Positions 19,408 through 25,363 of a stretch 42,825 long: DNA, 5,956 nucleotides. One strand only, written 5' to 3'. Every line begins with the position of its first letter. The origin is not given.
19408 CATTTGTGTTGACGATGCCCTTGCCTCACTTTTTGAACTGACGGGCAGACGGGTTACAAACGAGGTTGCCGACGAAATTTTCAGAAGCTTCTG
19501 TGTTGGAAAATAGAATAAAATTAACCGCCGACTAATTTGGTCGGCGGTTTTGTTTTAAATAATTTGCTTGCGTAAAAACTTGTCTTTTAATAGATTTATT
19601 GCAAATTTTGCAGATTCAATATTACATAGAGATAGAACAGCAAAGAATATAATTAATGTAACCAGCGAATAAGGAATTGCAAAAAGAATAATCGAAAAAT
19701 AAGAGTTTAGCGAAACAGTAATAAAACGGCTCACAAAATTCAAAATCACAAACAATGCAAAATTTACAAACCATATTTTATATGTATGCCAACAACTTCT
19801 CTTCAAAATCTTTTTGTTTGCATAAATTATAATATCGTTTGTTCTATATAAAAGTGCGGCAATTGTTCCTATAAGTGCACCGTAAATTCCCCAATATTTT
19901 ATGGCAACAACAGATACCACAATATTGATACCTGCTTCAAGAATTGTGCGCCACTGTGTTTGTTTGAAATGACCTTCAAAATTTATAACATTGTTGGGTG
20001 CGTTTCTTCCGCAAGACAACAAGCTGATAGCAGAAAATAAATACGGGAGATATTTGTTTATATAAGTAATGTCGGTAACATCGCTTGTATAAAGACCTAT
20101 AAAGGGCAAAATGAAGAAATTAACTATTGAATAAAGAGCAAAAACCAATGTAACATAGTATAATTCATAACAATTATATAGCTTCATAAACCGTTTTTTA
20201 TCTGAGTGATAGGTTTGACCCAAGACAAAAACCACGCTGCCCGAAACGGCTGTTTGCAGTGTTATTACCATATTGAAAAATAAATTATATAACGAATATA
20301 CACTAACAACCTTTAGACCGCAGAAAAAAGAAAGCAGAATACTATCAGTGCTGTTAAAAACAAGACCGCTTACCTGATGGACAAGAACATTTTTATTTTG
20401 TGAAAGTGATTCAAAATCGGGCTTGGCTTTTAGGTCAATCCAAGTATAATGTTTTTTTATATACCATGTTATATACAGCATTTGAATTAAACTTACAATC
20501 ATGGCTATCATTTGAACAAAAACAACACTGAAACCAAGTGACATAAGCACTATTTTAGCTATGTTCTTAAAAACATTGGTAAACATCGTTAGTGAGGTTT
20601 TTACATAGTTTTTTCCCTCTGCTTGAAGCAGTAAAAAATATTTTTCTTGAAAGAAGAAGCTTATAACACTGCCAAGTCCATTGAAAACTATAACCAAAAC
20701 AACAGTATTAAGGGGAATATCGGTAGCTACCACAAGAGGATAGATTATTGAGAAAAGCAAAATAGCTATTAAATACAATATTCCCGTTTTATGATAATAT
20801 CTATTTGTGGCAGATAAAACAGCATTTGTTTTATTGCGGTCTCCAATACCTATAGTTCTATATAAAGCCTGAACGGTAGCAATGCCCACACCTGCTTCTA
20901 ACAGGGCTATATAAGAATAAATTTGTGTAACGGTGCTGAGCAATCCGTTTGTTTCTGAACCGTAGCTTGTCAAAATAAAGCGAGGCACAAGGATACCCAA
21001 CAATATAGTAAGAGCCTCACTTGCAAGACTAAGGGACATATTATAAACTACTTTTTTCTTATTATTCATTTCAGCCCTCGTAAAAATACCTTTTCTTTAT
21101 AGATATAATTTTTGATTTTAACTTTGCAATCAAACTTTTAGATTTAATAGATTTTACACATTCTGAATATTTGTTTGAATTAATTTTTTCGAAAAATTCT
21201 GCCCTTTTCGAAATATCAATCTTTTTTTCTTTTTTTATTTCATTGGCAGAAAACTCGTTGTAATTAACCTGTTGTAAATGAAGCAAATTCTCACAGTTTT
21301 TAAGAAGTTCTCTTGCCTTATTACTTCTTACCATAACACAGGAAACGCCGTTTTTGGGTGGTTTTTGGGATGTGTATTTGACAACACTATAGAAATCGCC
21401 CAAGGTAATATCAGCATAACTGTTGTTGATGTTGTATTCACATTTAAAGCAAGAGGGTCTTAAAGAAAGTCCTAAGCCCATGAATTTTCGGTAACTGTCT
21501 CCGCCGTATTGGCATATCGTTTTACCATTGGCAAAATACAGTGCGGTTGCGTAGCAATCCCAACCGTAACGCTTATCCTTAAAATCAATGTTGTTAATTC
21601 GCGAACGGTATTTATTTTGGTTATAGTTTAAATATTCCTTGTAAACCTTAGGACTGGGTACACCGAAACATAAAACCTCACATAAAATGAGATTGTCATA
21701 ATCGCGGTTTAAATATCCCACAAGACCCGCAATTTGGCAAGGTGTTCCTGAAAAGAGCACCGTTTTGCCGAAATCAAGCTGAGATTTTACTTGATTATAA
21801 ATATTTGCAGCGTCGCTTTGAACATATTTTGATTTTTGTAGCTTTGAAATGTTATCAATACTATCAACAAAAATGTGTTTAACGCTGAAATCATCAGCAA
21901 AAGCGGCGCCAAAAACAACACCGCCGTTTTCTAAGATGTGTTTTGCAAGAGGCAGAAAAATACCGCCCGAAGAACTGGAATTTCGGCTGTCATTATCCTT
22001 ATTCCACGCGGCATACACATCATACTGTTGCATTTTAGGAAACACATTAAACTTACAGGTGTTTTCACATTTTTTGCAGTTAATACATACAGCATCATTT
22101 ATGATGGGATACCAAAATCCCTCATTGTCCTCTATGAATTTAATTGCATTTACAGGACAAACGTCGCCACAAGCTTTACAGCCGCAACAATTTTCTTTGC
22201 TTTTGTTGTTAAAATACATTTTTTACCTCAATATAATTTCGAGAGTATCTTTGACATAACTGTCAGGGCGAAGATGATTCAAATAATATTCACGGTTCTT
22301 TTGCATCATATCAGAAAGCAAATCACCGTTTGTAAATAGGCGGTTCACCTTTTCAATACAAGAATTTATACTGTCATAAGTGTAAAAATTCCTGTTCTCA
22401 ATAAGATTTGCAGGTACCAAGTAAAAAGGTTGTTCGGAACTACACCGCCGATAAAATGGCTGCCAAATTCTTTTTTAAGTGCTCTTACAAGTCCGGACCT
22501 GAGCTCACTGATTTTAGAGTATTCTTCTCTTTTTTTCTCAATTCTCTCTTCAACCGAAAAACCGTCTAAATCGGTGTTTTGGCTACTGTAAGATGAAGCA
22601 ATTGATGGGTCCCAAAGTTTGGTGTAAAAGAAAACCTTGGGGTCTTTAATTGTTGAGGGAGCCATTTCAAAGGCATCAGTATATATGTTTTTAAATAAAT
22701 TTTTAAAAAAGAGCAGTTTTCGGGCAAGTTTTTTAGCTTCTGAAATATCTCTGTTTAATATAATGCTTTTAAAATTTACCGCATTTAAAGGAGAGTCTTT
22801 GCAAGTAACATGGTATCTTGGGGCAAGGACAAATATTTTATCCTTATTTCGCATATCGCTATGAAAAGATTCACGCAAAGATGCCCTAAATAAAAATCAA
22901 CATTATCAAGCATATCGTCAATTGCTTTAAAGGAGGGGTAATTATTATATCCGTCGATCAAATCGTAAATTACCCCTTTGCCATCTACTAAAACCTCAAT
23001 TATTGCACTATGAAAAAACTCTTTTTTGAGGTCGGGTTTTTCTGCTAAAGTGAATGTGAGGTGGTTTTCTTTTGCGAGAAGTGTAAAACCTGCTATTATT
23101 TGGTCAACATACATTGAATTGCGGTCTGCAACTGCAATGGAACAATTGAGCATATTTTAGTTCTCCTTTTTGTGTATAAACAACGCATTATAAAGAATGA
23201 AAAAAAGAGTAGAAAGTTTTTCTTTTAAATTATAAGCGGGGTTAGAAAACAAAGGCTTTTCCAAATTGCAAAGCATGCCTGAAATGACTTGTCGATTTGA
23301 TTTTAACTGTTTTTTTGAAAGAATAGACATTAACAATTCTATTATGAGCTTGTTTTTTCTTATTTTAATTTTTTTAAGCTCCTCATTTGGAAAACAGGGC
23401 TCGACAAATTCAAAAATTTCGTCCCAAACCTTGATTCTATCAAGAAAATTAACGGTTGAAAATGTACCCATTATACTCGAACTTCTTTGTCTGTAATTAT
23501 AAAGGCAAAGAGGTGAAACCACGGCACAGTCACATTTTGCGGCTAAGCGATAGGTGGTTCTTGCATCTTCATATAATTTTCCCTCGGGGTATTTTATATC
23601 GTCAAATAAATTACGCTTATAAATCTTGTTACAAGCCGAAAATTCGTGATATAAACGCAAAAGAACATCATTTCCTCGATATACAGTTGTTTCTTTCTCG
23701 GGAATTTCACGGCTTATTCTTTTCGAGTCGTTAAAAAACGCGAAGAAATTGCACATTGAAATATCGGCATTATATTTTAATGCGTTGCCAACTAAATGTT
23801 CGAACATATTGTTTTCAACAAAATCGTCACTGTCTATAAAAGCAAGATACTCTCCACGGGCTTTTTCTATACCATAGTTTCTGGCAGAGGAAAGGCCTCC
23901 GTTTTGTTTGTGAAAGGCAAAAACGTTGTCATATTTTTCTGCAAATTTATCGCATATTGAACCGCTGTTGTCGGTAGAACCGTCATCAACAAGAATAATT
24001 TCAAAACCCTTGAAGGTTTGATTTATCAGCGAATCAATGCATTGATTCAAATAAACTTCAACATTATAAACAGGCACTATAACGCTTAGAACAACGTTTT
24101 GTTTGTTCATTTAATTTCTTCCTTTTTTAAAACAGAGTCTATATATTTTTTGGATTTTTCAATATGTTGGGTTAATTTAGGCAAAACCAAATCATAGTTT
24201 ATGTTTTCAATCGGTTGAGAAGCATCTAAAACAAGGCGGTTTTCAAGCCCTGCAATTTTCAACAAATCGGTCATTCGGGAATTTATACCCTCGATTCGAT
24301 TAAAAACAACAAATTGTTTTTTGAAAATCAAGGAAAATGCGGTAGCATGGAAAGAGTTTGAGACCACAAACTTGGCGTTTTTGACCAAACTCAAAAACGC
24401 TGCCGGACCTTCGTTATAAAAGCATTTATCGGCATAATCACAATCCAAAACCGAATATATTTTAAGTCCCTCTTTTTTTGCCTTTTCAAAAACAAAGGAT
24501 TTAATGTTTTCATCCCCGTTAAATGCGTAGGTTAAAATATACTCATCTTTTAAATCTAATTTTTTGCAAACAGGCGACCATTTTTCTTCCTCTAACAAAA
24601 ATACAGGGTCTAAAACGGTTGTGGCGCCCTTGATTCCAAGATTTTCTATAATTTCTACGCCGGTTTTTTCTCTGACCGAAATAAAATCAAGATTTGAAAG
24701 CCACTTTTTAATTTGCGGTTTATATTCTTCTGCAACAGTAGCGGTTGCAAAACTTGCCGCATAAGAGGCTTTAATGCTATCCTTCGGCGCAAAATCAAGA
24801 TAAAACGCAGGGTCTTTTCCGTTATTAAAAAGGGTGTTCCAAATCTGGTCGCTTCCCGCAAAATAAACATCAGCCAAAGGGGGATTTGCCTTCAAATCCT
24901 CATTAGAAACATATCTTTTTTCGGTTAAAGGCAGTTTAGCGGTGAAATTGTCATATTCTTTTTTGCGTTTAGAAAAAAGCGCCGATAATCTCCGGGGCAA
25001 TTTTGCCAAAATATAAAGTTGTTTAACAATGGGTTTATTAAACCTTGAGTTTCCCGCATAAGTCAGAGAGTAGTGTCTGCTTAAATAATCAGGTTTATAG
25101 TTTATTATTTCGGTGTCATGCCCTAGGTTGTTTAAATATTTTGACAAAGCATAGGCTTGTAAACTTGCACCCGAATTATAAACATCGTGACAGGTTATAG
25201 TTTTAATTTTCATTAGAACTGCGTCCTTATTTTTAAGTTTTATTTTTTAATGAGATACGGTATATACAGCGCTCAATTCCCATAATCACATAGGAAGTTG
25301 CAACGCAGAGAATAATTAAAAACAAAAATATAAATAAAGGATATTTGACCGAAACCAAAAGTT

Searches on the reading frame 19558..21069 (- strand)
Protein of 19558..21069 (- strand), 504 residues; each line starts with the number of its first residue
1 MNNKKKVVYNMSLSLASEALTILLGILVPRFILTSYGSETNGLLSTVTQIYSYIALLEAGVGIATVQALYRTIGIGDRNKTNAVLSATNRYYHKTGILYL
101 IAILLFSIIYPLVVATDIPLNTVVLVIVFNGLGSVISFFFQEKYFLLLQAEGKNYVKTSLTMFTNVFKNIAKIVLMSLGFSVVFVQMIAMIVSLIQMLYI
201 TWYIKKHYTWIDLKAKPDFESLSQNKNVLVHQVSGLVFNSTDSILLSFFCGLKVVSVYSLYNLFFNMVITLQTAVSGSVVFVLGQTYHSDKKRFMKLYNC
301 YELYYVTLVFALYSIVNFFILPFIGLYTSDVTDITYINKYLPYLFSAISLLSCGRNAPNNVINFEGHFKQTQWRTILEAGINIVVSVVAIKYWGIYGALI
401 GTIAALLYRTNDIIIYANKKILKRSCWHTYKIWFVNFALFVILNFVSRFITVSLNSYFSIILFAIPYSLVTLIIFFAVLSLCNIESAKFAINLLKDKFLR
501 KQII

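Call 8: search_protein_families(library=pfam, proteins=[window:19558-21069:-])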
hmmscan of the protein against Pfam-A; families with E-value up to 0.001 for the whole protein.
window:19558-21069:- (504 aa): 1 family
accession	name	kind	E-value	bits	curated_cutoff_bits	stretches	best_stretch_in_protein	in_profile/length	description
PF01943.22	Polysacc_synt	-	0.00034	20.6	28.2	1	8-279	6-265/274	Polysaccharide biosynthesis protein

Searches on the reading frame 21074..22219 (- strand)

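Call 6: search_protein_families(library=pfam, proteins=[window:21074-22219:-])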
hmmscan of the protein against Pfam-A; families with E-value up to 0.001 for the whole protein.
window:21074-22219:- (382 aa): 6 families
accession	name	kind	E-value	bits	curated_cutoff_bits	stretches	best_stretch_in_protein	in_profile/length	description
PF04432.18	FrhB_FdhB_C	-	1e-17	64.9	23.3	1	152-312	2-139/150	Coenzyme F420 hydrogenase/dehydrogenase, beta subunit C terminus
PF04422.18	FrhB_FdhB_N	-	2.2e-09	37.8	22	1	68-137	1-73/78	Coenzyme F420 hydrogenase/dehydrogenase, beta subunit N-term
PF14697.11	Fer4_21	-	3.3e-07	30.8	35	0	7-27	37-58/59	4Fe-4S dicluster domain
PF00037.32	Fer4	-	4.8e-07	29.8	21.1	1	8-27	5-24/24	4Fe-4S binding domain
PF12838.12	Fer4_7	-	9.8e-07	29.6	27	1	10-59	1-52/52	4Fe-4S dicluster domain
PF13237.11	Fer4_10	-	0.00021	21.6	25.5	0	6-31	4-31/53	4Fe-4S dicluster domain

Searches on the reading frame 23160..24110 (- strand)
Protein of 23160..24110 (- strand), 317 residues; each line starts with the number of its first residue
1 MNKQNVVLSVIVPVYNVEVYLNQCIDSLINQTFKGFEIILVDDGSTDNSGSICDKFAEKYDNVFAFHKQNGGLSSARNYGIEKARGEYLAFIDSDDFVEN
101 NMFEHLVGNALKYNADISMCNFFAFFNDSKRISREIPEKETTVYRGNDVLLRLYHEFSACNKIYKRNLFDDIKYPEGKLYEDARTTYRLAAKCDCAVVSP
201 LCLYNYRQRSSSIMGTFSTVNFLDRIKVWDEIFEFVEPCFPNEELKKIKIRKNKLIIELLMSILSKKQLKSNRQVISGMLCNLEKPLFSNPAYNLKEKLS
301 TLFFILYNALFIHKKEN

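Call 6: search_protein_families(library=pfam, proteins=[window:23160-24110:-])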
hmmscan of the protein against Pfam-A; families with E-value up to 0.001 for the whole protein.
window:23160-24110:- (317 aa): 3 families
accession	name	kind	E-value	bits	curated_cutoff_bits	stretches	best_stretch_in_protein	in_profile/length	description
PF00535.33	Glycos_transf_2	-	3.5e-42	144.6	23.3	1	9-172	1-167/168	Glycosyl transferase family 2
PF10111.15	Glyco_tranf_2_2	-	5.2e-13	49.6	27.3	1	9-112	1-112/276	Glycosyltransferase like family 2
PF13641.12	Glyco_tranf_2_3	-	1.8e-09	38.4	27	1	8-107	3-108/230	Glycosyltransferase like family 2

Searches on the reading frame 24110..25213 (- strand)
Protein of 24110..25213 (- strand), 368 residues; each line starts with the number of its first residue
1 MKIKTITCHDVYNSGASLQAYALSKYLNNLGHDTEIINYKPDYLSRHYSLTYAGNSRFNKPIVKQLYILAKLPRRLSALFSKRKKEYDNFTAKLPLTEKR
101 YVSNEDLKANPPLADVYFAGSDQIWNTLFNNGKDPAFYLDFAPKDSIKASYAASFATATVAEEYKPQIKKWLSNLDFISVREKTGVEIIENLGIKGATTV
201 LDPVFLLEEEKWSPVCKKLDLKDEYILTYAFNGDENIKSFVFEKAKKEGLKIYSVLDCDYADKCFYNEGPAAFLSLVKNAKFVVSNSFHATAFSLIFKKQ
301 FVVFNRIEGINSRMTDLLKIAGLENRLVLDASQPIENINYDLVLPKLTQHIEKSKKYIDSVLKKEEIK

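Call 6: search_protein_families(library=pfam, proteins=[window:24110-25213:-])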
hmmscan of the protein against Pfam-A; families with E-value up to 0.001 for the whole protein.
window:24110-25213:- (368 aa): 1 family
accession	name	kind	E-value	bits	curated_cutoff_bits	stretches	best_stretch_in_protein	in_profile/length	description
PF04230.19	PS_pyruv_trans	-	4.2e-47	161.8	25.3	1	13-305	1-277/280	Polysaccharide pyruvyl transferase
